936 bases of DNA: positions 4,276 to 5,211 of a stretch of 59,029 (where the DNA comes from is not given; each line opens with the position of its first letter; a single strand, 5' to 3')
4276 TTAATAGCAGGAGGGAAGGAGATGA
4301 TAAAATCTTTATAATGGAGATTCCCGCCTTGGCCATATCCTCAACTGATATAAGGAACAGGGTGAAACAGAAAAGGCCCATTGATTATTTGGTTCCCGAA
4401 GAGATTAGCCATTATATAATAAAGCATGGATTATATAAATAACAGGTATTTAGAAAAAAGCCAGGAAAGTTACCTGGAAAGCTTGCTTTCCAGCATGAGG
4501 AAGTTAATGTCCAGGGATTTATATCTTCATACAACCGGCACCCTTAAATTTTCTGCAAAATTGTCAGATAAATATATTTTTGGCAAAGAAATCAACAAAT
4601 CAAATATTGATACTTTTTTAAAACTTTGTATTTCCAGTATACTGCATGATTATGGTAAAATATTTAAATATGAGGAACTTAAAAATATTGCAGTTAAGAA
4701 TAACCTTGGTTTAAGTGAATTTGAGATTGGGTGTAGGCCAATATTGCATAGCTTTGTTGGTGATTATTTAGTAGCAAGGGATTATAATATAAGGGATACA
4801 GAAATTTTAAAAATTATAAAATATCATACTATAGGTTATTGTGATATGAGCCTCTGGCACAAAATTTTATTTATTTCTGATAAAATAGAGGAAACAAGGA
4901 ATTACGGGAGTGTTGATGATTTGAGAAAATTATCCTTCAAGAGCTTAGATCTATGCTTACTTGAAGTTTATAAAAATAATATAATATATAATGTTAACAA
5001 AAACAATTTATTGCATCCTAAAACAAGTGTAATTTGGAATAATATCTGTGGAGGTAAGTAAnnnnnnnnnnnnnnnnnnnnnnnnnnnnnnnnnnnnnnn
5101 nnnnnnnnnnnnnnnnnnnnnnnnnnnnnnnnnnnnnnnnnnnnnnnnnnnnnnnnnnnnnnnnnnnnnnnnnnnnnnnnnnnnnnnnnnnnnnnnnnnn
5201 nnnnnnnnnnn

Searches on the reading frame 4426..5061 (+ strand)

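Call 7: search_protein_families(library=pfam, proteins=[window:4426-5061:+], max_evalue=0.00001)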
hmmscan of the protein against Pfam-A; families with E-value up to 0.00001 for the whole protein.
window:4426-5061:+ (211 aa): 0 families

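Call 10: search_protein_families(library=pfam, proteins=[window:4426-5061:+], max_evalue=0.001)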
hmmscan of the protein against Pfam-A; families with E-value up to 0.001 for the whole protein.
window:4426-5061:+ (211 aa): 1 family
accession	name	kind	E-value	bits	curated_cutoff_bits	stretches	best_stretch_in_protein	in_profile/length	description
PF01966.28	HD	-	9e-05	23.2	22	1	35-155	4-114/116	HD domain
